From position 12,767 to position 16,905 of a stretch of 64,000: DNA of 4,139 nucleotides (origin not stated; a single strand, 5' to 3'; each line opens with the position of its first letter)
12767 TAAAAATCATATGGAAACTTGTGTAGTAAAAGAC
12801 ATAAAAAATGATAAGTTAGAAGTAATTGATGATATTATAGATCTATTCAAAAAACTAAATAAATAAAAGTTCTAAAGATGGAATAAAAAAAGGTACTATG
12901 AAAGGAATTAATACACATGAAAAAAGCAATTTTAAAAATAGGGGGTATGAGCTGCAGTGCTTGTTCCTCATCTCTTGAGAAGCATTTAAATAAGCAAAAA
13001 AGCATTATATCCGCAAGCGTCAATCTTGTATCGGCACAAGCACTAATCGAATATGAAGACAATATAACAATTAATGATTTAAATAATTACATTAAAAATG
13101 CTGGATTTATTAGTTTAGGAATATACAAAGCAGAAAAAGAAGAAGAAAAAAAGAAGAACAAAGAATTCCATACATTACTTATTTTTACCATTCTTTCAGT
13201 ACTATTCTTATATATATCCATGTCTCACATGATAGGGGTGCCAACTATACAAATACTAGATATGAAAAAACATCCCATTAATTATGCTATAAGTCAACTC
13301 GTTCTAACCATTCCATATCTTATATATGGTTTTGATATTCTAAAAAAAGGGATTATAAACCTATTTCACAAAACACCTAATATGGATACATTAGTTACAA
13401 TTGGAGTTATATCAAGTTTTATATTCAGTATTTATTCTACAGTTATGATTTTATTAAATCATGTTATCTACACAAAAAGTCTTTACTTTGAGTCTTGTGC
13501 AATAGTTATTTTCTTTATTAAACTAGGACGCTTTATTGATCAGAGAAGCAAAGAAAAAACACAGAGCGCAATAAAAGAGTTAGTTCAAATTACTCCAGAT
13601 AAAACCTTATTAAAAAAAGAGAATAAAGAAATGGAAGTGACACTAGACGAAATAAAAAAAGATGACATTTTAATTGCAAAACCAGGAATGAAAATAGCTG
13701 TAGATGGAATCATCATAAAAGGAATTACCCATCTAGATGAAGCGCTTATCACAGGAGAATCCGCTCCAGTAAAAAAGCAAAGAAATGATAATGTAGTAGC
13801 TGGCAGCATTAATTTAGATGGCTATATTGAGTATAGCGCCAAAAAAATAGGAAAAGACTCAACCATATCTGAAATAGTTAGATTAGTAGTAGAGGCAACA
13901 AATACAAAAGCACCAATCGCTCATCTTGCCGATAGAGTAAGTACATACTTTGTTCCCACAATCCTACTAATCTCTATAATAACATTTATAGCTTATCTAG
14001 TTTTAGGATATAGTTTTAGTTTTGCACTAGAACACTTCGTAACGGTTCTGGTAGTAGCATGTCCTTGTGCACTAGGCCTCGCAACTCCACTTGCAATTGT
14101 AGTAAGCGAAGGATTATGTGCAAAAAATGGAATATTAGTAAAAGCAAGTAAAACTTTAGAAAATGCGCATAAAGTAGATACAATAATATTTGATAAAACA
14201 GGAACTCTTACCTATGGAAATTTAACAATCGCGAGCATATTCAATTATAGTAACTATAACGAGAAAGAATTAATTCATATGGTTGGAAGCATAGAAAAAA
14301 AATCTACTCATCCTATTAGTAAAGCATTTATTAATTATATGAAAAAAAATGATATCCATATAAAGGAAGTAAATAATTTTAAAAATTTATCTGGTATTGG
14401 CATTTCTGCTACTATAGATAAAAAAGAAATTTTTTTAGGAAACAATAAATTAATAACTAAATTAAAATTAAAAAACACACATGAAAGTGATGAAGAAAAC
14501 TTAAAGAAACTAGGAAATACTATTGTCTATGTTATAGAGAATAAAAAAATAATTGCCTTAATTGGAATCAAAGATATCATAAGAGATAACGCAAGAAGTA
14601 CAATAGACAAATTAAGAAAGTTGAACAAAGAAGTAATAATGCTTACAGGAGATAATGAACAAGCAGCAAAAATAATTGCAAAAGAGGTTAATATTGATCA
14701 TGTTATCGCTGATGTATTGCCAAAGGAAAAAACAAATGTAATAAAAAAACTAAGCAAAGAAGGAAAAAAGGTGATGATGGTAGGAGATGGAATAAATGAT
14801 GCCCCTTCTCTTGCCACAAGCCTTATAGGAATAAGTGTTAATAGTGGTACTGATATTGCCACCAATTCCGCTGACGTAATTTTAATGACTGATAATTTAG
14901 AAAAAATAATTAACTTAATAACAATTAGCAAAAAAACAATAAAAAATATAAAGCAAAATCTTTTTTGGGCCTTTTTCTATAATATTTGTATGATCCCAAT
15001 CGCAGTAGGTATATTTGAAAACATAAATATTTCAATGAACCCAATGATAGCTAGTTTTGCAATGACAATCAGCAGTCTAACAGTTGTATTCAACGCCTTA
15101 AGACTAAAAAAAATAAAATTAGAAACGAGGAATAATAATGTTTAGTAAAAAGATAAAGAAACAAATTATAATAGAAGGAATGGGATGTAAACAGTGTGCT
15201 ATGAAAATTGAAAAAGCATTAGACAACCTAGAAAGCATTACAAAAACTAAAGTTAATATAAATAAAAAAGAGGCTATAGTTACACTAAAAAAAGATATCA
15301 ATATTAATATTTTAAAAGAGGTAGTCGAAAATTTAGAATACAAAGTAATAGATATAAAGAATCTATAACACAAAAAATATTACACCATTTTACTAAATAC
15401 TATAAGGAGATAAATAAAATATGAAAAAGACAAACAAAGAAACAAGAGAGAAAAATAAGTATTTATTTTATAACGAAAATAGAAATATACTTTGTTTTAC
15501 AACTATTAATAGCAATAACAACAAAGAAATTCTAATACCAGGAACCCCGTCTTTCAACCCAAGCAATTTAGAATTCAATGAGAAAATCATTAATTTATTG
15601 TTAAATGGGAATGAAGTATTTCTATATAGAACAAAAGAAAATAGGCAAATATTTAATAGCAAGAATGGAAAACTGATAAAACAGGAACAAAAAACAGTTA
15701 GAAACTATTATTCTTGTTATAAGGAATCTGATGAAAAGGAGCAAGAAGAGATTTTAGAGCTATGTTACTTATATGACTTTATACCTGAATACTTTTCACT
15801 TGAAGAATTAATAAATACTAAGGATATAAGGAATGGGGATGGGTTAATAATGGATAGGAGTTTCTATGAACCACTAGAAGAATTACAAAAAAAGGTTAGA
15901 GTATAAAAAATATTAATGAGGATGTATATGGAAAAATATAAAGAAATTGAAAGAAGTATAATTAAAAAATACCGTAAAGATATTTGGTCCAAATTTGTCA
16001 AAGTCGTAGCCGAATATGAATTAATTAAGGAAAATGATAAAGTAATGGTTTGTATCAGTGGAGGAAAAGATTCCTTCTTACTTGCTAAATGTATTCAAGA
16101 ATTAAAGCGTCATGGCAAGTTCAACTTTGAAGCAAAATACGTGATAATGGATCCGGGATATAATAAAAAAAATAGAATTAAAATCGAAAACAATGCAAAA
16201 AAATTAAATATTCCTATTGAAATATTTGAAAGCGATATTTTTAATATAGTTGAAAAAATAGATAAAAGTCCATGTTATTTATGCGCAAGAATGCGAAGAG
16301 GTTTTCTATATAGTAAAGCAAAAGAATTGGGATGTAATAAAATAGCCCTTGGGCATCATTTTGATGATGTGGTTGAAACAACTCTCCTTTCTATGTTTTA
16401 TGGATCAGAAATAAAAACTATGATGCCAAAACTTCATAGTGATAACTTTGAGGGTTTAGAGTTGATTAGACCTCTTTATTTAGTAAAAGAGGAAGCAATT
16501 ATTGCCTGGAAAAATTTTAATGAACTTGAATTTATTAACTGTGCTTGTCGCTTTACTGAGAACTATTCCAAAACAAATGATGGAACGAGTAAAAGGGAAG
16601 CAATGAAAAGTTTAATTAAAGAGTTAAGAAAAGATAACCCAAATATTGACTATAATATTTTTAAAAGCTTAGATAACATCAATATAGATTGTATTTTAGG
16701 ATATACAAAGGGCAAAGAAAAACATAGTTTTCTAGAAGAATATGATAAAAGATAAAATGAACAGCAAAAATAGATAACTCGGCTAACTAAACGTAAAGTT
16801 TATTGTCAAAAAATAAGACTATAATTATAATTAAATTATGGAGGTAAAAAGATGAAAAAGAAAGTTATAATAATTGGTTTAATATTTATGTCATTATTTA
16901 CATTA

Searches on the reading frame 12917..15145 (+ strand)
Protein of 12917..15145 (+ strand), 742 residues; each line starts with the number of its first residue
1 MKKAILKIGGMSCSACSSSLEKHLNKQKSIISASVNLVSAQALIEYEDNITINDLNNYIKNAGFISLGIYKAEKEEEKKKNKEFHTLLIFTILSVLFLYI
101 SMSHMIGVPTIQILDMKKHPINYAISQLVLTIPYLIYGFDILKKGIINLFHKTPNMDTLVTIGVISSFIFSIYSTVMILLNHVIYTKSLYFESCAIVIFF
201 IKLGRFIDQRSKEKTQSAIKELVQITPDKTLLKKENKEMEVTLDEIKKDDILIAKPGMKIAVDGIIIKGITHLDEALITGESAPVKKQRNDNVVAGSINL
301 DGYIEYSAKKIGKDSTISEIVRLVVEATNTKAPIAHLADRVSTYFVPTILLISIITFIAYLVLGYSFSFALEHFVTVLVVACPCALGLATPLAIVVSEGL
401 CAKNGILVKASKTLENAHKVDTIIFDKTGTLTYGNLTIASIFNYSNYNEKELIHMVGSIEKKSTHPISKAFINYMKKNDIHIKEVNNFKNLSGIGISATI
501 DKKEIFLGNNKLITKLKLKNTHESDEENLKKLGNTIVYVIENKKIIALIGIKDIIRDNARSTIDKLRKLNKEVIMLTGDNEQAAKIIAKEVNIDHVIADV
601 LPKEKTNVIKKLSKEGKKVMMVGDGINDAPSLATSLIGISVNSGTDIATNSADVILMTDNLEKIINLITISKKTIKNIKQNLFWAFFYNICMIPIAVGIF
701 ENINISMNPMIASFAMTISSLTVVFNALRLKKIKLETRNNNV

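Call 92: search_protein_families(library=pfam, proteins=[window:12917-15145:+], max_evalue=0.00001)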
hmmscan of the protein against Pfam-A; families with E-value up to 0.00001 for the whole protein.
window:12917-15145:+ (742 aa): 3 families
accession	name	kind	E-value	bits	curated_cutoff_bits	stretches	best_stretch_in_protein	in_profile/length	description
PF00122.25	E1-E2_ATPase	-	2.4e-51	174.2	28.1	1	226-403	3-180/181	E1-E2 ATPase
PF00702.32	Hydrolase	-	4.3e-32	112.5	26.4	1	420-633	1-188/191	haloacid dehalogenase-like hydrolase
PF00403.32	HMA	-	2.3e-08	34.7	24.8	1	6-64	2-61/62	Heavy-metal-associated domain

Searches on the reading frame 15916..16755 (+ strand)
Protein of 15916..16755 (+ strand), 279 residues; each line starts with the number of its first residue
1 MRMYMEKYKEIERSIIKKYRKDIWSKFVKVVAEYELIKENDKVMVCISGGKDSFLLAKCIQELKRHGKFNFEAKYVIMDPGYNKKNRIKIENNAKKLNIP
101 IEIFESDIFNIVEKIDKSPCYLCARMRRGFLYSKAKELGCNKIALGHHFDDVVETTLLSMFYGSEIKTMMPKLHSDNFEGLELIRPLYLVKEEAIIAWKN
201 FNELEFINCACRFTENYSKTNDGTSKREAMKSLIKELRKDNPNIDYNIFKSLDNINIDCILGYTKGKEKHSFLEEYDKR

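Call 86: search_protein_families(library=pfam, proteins=[window:15916-16755:+], max_evalue=0.001)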
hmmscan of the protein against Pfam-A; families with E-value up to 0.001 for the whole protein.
window:15916-16755:+ (279 aa): 1 family
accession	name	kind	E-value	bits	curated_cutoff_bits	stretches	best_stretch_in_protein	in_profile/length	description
PF01171.26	ATP_bind_3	-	2.2e-18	67.1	27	1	42-208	1-165/182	PP-loop family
